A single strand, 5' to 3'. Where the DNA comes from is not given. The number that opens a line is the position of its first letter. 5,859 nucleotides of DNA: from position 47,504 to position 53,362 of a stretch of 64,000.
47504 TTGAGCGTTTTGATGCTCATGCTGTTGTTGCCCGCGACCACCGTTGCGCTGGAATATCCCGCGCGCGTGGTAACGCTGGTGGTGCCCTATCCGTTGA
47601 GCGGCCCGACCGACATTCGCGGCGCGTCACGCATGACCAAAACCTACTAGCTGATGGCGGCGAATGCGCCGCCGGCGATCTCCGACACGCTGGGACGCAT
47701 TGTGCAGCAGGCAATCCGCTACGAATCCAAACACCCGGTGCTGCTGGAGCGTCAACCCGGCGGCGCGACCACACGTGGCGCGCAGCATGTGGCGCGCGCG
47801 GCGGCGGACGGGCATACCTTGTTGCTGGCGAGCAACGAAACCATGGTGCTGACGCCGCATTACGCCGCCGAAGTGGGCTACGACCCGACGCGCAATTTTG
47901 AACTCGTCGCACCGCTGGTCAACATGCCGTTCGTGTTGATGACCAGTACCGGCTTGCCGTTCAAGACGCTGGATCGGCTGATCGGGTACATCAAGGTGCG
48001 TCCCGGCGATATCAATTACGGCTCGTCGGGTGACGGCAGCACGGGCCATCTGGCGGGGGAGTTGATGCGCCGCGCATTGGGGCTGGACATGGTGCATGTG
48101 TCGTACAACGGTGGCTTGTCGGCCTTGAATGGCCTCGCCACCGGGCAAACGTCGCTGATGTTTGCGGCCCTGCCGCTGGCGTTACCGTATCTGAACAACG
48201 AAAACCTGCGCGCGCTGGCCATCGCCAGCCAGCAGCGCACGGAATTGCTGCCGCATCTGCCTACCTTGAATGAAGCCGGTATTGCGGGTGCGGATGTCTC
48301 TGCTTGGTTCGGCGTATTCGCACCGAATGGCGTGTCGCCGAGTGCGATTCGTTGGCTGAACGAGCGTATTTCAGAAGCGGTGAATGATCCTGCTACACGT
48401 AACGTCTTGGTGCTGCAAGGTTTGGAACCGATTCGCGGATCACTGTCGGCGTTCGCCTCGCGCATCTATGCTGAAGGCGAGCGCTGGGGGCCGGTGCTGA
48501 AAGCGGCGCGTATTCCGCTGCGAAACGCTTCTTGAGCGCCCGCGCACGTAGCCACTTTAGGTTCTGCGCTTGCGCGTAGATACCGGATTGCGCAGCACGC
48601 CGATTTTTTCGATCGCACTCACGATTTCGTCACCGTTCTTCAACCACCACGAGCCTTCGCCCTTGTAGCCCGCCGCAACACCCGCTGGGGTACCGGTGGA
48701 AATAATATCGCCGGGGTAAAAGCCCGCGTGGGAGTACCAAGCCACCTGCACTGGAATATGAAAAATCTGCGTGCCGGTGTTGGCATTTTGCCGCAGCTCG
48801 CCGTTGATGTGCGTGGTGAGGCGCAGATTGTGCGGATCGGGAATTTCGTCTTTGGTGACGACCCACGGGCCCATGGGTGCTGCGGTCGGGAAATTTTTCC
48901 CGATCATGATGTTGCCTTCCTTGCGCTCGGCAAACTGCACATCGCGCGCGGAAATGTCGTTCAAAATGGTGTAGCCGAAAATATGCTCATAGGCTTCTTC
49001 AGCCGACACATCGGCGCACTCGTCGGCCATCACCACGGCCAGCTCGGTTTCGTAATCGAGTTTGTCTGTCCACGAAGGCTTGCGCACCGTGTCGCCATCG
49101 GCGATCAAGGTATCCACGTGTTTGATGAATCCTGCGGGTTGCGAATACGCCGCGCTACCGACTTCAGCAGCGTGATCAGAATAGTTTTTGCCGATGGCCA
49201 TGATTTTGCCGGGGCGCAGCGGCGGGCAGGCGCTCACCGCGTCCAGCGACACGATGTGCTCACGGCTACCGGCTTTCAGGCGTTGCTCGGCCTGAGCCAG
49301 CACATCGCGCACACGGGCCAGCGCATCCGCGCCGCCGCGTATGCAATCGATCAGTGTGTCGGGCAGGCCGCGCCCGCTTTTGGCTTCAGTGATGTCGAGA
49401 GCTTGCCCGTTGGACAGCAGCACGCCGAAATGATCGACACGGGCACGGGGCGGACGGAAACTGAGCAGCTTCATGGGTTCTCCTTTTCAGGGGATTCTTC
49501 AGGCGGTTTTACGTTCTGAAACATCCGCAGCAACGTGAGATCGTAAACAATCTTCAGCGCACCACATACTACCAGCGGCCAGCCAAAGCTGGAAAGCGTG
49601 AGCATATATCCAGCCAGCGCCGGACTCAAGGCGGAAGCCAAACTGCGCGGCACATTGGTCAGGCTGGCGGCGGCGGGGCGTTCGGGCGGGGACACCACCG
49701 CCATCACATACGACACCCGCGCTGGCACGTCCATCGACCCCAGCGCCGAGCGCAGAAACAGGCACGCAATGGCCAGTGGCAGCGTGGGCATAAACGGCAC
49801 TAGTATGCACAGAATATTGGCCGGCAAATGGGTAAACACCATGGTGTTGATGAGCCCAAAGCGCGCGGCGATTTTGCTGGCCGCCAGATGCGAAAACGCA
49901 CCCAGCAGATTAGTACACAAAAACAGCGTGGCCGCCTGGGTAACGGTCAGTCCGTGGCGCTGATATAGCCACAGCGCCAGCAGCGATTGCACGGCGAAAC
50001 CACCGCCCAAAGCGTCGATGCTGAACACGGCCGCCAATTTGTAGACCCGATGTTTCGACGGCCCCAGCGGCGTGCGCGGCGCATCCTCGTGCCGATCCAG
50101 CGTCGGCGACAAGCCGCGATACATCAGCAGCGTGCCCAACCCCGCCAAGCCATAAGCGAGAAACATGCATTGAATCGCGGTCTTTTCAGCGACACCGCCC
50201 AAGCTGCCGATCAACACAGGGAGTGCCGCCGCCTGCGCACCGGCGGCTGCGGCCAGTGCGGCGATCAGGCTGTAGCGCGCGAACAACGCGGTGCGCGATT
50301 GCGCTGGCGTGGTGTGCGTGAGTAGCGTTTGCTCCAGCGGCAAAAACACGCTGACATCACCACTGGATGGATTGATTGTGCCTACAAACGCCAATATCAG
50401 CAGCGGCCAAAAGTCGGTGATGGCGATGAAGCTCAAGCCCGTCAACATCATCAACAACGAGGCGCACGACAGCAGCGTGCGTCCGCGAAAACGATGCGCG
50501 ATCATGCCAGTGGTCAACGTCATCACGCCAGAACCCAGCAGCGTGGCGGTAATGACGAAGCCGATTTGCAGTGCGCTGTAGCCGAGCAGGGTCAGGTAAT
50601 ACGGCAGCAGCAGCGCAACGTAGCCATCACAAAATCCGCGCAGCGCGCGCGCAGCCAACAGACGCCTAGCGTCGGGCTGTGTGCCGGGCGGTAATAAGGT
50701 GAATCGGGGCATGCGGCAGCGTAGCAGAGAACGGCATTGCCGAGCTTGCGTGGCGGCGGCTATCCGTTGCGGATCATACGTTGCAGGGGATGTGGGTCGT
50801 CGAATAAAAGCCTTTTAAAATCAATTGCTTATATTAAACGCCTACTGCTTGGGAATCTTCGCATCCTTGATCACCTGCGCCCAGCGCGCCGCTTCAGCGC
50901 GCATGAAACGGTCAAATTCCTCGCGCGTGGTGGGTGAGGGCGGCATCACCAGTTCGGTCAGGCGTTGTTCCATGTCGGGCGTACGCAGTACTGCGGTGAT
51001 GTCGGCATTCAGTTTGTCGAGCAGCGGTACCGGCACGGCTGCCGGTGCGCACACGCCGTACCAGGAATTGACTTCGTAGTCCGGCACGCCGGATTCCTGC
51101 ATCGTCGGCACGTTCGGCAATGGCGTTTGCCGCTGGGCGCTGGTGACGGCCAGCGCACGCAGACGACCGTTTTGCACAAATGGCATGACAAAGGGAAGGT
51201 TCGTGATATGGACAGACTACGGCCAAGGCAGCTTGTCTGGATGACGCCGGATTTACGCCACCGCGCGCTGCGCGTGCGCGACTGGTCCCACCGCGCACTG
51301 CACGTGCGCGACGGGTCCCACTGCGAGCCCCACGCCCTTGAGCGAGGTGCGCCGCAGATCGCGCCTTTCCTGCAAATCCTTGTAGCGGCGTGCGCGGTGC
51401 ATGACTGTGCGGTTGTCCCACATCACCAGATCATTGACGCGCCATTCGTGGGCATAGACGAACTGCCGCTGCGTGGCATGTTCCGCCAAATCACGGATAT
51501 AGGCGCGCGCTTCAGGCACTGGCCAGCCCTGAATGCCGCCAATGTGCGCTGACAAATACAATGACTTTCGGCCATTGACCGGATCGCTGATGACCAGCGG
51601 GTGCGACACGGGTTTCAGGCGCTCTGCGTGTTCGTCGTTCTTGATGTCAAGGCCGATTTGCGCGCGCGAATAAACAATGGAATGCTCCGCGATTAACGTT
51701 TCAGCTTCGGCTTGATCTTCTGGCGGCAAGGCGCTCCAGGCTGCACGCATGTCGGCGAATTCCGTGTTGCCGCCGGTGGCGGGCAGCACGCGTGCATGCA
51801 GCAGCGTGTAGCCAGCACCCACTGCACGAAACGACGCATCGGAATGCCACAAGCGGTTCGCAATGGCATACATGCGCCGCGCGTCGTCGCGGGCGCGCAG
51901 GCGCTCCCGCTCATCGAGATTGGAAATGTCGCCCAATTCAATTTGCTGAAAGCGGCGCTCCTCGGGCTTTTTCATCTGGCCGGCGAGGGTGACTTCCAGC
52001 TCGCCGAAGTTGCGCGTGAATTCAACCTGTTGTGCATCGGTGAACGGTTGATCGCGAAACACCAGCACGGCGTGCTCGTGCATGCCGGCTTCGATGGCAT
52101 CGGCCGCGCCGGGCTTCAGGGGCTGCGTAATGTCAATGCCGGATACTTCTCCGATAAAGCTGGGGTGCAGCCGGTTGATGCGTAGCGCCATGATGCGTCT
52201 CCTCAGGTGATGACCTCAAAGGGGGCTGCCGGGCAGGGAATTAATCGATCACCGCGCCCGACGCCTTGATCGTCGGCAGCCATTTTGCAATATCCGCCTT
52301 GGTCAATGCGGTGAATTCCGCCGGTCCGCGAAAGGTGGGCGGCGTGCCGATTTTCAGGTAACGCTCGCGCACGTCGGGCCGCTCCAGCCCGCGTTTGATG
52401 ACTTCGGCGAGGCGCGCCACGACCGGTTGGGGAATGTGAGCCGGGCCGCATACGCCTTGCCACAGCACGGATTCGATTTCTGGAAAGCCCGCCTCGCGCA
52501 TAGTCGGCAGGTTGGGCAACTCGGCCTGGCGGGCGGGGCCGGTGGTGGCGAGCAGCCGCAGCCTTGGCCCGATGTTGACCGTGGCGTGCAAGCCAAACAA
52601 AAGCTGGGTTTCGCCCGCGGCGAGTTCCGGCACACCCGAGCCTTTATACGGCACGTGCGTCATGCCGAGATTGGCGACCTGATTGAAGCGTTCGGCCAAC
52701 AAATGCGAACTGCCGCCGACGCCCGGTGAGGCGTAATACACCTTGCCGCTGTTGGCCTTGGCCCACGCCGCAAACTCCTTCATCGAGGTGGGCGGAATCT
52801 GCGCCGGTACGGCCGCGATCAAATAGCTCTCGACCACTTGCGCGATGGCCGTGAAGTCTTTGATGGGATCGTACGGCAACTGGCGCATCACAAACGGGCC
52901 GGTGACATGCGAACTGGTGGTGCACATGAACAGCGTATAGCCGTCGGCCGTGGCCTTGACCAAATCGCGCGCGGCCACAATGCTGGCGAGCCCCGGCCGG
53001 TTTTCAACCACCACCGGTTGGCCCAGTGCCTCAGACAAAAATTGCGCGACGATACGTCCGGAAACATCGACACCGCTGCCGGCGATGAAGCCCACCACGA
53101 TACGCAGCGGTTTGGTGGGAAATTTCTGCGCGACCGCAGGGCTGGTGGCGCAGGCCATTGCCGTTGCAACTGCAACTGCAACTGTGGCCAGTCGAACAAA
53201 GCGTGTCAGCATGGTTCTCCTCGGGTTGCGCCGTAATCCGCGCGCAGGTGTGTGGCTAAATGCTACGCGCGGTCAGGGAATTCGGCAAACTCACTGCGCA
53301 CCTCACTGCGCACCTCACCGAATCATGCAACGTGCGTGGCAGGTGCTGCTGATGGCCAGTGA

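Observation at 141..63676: A ~20-bp AT-rich word with a perfect IHF-consensus core is scattered over the whole window, mostly exactly on gene boundaries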

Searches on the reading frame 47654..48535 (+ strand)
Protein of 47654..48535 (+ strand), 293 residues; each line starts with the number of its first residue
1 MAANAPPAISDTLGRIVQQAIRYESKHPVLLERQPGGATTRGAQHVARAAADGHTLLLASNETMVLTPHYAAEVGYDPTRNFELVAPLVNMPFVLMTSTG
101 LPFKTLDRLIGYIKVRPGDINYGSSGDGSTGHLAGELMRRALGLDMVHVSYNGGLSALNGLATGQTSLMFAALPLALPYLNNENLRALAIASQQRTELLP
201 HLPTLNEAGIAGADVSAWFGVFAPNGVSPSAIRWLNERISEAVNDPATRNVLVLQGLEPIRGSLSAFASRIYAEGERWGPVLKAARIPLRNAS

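Call 27: search_protein_families(library=pfam, max_evalue=0.00001, proteins=[window:47654-48535:+])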
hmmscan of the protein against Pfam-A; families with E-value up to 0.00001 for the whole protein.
window:47654-48535:+ (293 aa): 1 family
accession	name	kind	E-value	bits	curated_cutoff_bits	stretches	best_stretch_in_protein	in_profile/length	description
PF03401.19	TctC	-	2e-59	201.8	27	1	15-284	3-271/274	Tripartite tricarboxylate transporter family receptor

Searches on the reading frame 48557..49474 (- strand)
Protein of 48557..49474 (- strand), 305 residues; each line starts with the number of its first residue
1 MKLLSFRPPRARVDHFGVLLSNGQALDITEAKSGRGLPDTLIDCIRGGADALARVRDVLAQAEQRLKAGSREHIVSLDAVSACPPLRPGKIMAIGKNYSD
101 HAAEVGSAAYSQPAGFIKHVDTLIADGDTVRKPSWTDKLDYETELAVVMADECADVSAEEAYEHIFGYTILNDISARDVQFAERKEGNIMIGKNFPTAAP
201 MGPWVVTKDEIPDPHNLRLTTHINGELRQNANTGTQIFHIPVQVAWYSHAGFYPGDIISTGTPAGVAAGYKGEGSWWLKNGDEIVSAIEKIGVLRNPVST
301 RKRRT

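Call 27: search_protein_families(library=pfam, max_evalue=0.00001, proteins=[window:48557-49474:-])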
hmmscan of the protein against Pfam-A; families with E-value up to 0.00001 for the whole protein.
window:48557-49474:- (305 aa): 1 family
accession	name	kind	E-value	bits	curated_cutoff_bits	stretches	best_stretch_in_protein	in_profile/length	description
PF01557.24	FAA_hydrolase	-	1.9e-66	224.2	23.9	1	90-298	1-213/214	Fumarylacetoacetate (FAA) hydrolase C-terminal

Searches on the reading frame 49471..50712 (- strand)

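Call 27: search_protein_families(library=pfam, max_evalue=0.00001, proteins=[window:49471-50712:-])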
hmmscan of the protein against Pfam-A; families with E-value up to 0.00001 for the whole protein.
window:49471-50712:- (413 aa): 1 family
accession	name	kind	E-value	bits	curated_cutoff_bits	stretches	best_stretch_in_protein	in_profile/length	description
PF07690.21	MFS_1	-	2.1e-28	99.7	33.4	2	19-319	2-302/347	Major Facilitator Superfamily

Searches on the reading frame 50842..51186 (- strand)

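Call 28: search_protein_families(library=pfam, max_evalue=0.00001, proteins=[window:50842-51186:-])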
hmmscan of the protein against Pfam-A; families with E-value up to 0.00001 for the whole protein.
window:50842-51186:- (114 aa): 1 family
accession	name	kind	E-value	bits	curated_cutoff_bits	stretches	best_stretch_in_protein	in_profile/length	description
PF03401.19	TctC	-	1.3e-20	74.5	27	1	2-109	165-272/274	Tripartite tricarboxylate transporter family receptor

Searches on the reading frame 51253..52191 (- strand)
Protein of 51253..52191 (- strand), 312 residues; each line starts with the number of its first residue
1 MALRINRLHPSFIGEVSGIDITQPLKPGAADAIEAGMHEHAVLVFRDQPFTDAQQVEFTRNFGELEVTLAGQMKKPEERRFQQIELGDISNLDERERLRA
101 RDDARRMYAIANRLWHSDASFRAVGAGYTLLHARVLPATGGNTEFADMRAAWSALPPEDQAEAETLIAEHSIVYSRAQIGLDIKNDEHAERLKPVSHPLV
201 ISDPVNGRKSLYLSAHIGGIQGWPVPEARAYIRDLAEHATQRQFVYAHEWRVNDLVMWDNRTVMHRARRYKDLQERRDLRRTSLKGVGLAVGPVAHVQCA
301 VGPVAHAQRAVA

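Call 28: search_protein_families(library=pfam, max_evalue=0.00001, proteins=[window:51253-52191:-])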
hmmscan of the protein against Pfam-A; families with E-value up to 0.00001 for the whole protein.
window:51253-52191:- (312 aa): 1 family
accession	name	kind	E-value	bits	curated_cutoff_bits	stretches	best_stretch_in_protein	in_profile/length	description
PF02668.22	TauD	-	3.7e-60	204.5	27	1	7-282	4-266/267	Taurine catabolism dioxygenase TauD, TfdA family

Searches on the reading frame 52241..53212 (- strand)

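Call 26: search_protein_families(library=pfam, proteins=[window:52241-53212:-])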
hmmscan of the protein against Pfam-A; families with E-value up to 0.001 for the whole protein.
window:52241-53212:- (323 aa): 1 family
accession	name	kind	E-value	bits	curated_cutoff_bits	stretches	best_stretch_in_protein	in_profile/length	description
PF03401.19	TctC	-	5e-53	180.8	27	1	53-319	3-273/274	Tripartite tricarboxylate transporter family receptor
